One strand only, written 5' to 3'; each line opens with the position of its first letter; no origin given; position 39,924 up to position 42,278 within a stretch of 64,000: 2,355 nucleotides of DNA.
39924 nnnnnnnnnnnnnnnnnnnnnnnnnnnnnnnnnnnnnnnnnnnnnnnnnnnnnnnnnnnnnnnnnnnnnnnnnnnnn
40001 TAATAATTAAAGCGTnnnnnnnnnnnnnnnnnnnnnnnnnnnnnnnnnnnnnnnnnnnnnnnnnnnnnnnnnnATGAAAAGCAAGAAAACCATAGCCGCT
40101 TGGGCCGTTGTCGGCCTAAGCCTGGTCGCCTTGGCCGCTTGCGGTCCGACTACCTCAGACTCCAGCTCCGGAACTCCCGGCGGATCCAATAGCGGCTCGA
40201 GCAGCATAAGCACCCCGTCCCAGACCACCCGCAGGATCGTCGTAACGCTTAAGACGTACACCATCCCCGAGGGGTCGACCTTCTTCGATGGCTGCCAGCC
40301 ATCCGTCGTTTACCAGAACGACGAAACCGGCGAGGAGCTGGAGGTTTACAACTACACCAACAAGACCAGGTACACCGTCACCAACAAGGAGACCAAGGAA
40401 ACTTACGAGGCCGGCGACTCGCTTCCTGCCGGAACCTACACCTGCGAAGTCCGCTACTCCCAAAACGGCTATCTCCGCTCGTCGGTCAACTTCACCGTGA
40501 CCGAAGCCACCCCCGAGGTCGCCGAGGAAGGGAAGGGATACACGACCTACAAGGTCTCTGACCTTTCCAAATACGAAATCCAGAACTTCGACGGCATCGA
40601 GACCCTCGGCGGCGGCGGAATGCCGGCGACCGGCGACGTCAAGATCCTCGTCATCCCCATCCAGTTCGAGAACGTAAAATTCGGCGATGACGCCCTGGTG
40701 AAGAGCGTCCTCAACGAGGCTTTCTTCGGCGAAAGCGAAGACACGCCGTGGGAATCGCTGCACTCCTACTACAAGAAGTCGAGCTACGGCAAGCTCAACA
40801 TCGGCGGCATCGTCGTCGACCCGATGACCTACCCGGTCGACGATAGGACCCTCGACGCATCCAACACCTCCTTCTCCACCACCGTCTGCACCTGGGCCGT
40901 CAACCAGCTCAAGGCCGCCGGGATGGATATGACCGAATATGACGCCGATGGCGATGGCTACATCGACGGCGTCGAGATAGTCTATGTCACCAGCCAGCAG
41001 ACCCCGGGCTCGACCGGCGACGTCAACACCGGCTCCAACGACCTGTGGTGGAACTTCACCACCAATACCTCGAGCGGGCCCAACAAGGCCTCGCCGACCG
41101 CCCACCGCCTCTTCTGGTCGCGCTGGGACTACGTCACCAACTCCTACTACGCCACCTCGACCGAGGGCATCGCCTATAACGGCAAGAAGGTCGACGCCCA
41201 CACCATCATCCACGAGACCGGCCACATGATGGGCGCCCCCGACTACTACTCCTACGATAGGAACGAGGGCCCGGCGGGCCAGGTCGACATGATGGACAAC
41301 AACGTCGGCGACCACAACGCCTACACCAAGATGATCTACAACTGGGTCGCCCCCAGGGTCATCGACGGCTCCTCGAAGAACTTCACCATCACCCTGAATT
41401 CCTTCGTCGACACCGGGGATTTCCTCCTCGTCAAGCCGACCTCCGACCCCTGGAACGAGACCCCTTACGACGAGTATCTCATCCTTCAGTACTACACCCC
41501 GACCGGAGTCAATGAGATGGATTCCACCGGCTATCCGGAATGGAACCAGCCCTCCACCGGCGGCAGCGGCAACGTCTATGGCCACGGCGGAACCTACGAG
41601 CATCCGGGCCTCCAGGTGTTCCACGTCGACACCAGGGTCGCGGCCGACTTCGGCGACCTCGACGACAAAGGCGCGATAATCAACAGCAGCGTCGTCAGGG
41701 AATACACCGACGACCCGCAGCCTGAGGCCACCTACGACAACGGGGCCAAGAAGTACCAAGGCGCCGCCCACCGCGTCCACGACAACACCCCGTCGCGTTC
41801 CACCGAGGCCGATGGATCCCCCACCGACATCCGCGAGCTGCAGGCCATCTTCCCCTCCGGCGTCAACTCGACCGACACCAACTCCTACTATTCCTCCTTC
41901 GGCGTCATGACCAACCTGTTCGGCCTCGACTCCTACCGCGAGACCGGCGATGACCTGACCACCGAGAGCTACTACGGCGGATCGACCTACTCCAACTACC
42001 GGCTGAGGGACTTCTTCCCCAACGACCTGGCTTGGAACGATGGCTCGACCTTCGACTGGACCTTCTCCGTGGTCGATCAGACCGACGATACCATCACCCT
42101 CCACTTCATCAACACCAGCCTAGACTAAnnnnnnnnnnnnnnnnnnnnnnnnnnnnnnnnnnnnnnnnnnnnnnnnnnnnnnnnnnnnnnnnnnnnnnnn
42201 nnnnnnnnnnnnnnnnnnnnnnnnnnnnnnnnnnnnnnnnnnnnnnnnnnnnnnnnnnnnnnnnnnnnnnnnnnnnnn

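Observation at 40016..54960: ~15 kb surface-protein island: eight secreted or lipid-anchored proteins in two convergent units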

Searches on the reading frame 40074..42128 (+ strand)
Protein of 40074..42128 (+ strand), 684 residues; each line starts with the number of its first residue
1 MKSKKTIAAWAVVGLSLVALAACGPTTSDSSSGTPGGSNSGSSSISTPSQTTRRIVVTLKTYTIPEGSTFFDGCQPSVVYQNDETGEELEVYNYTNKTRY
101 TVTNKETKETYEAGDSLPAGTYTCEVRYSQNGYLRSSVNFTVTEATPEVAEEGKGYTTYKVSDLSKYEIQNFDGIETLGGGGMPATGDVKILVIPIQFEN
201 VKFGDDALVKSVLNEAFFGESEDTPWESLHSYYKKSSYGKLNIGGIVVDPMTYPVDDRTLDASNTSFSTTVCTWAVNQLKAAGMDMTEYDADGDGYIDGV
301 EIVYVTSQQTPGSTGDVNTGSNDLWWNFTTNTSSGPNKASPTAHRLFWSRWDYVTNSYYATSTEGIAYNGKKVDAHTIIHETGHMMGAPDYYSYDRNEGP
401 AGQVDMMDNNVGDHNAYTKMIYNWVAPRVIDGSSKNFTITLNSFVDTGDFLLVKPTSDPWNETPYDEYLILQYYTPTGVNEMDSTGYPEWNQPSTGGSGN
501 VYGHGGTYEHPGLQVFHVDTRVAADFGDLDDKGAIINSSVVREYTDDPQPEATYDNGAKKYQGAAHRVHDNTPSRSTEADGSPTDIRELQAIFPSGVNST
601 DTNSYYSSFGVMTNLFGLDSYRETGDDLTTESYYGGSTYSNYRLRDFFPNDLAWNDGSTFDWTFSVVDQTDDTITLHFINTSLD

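Call 4: search_protein_families(library=pfam, proteins=[window:40074-42128:+], max_evalue=0.1)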
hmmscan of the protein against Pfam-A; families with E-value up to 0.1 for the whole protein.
window:40074-42128:+ (684 aa): 1 family
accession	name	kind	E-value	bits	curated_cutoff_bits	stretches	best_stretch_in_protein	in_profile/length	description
PF00036.39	EF-hand_1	-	0.021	14.8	25.4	1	286-303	6-23/29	EF hand domain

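Call 5: search_protein_families(library=ncbifam, proteins=[window:40074-42128:+], max_evalue=0.1)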
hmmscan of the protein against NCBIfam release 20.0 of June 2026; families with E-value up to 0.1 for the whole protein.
window:40074-42128:+ (684 aa): 3 families
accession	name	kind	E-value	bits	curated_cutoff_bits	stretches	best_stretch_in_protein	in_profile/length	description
TIGR03296.1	M6dom_TIGR03296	domain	1.4e-26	94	110.8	1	200-480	8-274/286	M6 family metalloprotease domain-containing protein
NF041941.1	lipo_FMN_PplA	exception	6.9e-05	22.2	325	1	2-63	1-64/302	extracellular electron transfer flavoprotein PplA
NF053532.1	lipo_SCO4651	subfamily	0.043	13.5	65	1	5-43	1-39/277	SCO4651 family lipoprotein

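Call 29: search_solved_structures(query=window:40074-42128:+, max_evalue=1, show_alignments=1)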
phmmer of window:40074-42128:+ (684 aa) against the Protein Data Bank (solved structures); distinct sequences matched with E-value up to 1: 1.
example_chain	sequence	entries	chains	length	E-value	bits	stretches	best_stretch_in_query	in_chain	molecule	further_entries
8ati_a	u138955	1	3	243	0.16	13.5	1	532-603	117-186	Retinoic acid-induced protein 2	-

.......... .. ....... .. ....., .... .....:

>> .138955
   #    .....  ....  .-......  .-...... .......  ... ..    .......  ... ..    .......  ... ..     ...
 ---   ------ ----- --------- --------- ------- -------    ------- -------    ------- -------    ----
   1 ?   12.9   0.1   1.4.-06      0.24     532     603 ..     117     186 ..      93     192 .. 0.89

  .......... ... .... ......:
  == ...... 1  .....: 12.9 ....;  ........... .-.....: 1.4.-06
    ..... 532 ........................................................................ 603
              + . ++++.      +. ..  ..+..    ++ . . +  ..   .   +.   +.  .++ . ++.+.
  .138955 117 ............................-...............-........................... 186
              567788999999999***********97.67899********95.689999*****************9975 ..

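Call 75: search_solved_structures(query=A6, max_evalue=1, show_alignments=2)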
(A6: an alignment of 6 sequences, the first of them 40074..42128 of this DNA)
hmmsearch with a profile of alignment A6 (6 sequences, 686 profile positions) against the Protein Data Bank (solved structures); distinct sequences matched with E-value up to 1: 1.
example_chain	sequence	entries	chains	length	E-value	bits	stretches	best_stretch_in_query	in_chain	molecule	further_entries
3utk_A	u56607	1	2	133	0.11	14.2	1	12-90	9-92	Lipoprotein outS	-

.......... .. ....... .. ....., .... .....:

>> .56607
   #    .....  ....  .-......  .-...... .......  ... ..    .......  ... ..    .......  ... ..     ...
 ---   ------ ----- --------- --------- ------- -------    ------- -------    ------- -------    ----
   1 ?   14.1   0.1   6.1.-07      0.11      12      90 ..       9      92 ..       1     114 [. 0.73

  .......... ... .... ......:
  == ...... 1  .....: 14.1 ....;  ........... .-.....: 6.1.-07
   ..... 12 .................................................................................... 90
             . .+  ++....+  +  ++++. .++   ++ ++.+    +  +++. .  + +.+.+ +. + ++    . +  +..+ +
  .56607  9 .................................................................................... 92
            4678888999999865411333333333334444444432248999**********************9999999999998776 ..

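Call 95: search_protein_families(library=pfam, alignment_id=A6, max_evalue=1)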
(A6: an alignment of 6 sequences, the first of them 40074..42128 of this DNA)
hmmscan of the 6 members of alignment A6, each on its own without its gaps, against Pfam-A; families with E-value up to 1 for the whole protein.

A. member 1, window:40074-42128:+ (684 aa): 1 family
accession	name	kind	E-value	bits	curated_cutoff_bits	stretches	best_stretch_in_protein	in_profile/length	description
PF00036.39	EF-hand_1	-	0.021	14.8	25.4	1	286-303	6-23/29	EF hand domain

B. families by the number of members that match (of 6 scanned): 2 families
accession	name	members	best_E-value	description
PF00036.39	EF-hand_1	6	0.021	EF hand domain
PF13688.12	Reprolysin_5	1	0.0021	Metallo-peptidase family M12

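Call 104: list_cluster_members(proteins=[window:40074-42128:+, window:42312-44429:+, window:44741-47425:-, window:47458-48270:-, window:48287-49720:-, window:49749-53744:-, window:53741-54814:-])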
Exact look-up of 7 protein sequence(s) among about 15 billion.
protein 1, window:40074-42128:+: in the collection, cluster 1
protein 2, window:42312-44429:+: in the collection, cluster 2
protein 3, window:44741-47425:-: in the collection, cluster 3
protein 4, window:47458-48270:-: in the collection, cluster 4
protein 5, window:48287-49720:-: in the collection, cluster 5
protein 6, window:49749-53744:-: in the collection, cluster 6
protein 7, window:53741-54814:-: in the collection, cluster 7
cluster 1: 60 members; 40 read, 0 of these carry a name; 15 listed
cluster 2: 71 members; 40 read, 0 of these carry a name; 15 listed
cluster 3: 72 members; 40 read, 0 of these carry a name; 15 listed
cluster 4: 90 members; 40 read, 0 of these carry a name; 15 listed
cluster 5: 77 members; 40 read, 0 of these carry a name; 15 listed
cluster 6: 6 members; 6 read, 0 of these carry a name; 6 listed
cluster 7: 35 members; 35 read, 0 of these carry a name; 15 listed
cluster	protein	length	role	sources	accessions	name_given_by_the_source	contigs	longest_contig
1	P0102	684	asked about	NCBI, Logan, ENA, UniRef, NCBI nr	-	-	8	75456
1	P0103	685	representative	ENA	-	-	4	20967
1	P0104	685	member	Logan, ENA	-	-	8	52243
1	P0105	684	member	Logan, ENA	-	-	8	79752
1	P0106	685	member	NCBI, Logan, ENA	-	-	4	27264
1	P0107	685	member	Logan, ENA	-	-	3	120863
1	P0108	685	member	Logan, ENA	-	-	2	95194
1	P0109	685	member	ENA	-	-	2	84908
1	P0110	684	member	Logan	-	-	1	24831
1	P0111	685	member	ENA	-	-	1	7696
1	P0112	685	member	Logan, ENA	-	-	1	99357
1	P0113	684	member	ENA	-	-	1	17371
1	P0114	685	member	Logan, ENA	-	-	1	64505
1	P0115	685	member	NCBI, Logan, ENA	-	-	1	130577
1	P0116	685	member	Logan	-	-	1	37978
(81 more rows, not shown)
